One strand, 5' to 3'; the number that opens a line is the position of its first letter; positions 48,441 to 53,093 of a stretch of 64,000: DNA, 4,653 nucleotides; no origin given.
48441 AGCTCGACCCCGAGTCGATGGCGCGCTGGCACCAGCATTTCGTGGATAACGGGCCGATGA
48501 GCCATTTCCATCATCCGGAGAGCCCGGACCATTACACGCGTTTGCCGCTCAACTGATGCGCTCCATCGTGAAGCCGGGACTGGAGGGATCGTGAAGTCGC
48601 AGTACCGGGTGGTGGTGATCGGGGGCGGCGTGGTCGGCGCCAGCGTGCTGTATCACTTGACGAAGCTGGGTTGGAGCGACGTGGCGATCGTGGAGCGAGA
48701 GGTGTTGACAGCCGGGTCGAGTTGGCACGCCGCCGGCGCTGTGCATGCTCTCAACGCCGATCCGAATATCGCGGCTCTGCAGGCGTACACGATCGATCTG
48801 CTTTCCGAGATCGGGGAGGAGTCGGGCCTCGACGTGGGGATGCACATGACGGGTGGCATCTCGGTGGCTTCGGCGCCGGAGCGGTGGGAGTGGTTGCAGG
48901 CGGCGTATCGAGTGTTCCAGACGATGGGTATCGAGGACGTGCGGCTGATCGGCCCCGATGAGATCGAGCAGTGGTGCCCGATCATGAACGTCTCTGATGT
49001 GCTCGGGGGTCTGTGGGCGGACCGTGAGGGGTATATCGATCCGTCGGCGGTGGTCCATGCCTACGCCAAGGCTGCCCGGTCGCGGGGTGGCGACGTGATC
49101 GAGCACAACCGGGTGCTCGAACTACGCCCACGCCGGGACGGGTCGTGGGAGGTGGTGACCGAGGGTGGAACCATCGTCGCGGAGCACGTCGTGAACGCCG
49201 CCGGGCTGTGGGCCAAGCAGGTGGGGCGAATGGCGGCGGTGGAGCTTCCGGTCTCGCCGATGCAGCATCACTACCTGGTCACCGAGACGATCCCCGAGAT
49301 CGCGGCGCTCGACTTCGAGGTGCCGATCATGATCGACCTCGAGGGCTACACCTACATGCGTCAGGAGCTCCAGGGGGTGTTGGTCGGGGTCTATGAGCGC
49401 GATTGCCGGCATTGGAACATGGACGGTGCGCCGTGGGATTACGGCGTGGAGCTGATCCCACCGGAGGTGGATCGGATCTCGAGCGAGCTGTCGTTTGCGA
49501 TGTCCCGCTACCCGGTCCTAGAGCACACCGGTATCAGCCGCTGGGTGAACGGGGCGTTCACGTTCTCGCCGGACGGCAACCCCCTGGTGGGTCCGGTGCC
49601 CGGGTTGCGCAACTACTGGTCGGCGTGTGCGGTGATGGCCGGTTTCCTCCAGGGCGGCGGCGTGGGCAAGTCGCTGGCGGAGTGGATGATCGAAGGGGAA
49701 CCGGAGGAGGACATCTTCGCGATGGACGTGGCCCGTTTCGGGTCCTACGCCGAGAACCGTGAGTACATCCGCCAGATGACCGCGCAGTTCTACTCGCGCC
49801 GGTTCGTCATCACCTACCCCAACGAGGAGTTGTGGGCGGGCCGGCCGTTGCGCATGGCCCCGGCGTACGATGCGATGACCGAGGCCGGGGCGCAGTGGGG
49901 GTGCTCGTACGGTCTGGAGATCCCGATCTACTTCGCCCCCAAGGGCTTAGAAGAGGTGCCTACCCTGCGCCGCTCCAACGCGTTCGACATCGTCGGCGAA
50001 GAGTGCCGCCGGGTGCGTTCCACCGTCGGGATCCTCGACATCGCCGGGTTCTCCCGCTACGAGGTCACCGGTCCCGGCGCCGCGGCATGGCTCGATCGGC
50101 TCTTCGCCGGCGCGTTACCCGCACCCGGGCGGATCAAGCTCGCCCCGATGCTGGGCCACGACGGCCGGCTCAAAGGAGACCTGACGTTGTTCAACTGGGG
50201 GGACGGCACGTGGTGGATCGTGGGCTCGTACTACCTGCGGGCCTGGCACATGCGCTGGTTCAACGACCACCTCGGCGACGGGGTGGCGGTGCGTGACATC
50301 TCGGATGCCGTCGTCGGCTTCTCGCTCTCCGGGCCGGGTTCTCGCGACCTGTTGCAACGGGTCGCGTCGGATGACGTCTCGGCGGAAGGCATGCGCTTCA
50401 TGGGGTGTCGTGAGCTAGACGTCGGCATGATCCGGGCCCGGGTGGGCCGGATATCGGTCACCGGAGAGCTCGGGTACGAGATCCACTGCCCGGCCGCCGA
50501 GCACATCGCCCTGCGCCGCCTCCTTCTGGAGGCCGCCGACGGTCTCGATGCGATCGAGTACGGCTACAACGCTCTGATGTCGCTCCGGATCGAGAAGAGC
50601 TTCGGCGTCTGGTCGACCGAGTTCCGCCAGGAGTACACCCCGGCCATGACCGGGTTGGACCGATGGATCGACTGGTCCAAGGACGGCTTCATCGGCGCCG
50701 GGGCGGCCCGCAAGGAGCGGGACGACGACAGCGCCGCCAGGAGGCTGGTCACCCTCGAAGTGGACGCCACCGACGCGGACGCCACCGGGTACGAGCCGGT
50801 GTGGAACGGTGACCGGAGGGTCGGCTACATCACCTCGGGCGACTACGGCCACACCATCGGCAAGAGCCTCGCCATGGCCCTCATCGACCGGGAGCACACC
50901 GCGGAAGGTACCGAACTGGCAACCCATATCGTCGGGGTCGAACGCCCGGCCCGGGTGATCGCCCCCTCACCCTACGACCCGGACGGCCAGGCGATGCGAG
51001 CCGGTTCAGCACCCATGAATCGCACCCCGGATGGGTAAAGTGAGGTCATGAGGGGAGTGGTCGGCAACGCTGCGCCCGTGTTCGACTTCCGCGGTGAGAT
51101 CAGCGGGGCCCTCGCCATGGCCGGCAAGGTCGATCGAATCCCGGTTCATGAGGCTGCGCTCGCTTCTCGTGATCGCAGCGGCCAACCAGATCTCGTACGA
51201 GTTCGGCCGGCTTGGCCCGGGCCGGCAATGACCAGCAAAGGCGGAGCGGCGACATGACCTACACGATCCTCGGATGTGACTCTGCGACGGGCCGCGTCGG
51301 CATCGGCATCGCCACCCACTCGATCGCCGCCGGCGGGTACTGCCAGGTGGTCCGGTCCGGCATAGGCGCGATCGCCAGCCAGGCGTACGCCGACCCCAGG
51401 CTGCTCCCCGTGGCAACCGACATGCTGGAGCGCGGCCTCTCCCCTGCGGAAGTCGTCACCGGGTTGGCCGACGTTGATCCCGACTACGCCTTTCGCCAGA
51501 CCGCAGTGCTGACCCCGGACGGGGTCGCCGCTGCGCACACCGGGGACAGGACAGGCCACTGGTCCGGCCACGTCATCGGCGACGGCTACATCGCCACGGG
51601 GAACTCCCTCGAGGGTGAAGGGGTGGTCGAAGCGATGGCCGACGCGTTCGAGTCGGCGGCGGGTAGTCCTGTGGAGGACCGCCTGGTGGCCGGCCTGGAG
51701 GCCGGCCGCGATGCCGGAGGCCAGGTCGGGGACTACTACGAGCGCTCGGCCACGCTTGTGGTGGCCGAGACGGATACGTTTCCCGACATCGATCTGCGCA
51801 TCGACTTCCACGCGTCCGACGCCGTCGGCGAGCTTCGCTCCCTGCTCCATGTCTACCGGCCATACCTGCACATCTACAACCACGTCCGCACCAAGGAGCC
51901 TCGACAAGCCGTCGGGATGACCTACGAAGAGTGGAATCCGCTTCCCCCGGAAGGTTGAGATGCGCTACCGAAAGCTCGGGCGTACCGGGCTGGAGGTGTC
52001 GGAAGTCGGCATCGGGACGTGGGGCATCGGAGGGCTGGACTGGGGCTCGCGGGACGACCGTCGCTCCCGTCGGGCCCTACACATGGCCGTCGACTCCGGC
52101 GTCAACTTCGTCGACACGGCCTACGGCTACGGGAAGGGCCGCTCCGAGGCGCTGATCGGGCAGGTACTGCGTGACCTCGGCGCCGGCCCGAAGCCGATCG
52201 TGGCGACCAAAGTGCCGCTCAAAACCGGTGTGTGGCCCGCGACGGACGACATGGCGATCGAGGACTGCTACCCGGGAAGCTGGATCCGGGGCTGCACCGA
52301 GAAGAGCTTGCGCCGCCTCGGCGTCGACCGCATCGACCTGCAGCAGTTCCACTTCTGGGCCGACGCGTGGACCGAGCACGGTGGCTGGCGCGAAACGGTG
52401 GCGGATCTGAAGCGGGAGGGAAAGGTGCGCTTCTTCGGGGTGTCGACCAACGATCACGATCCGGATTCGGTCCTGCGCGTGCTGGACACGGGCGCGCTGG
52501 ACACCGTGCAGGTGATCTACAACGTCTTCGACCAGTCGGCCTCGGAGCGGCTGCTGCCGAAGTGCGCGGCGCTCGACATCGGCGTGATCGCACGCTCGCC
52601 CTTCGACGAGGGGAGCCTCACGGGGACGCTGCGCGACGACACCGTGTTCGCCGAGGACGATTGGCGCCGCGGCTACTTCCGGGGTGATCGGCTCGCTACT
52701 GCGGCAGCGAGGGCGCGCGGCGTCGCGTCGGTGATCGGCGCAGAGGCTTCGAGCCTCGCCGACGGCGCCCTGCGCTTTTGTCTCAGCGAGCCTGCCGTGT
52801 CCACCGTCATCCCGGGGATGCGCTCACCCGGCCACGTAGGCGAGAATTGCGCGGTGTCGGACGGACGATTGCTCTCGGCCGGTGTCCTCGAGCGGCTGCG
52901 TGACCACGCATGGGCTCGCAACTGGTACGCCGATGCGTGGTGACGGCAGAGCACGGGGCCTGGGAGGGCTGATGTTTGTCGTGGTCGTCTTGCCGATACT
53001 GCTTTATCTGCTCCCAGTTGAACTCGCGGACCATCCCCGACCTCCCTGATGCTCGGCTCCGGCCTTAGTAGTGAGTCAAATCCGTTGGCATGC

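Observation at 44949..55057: IS5-like MITE (CTAG target duplication, 12-bp TIRs) in two copies, each beside a phosphotriesterase-family gene, one intact and one truncated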

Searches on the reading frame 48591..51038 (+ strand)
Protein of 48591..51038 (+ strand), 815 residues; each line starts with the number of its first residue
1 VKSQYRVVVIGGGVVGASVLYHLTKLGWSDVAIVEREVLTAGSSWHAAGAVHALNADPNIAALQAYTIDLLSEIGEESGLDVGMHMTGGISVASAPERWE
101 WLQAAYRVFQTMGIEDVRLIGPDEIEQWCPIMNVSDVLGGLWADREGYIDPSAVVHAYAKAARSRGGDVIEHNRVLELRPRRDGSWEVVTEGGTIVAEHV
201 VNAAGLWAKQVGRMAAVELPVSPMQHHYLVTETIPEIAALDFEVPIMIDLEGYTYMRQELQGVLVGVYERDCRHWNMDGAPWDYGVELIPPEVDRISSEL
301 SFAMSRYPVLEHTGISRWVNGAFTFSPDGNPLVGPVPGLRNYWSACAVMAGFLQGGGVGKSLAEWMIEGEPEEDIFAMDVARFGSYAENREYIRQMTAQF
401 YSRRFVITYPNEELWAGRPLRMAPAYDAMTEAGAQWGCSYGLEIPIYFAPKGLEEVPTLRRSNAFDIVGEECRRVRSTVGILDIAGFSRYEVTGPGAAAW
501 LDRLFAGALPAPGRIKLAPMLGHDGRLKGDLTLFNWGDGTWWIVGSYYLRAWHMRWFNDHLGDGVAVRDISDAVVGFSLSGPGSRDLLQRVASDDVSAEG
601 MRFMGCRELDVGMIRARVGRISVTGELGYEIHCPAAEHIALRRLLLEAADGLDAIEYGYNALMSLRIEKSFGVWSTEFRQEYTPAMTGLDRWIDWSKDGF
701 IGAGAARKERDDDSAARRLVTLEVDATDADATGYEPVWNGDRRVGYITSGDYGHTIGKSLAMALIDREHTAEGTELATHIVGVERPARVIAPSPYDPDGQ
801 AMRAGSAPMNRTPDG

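Call 11: search_protein_families(library=pfam, proteins=[window:48591-51038:+], max_evalue=0.001)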
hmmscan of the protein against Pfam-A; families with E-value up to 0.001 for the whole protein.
window:48591-51038:+ (815 aa): 4 families
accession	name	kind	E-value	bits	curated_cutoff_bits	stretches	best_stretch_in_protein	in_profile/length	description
PF01266.30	DAO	-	7.2e-69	233.4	27.9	1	6-365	1-353/353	FAD dependent oxidoreductase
PF01571.26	GCV_T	-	9.9e-60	202.4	25.6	1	426-690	2-253/255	Aminomethyltransferase folate-binding domain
PF08669.17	GCV_T_C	-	1.3e-21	76.7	25.9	1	717-796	1-80/80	Glycine cleavage T-protein C-terminal barrel domain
PF16350.10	FAO_M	-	1.4e-16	60.9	27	1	368-422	1-55/56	FAD dependent oxidoreductase central domain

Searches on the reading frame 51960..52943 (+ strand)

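Call 11: search_protein_families(library=pfam, proteins=[window:51960-52943:+], max_evalue=0.001)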
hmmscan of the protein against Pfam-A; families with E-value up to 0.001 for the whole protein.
window:51960-52943:+ (327 aa): 1 family
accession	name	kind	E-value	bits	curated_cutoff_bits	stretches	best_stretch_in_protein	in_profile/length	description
PF00248.27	Aldo_ket_red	-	7.9e-49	166.7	24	1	15-314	1-287/291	Aldo/keto reductase family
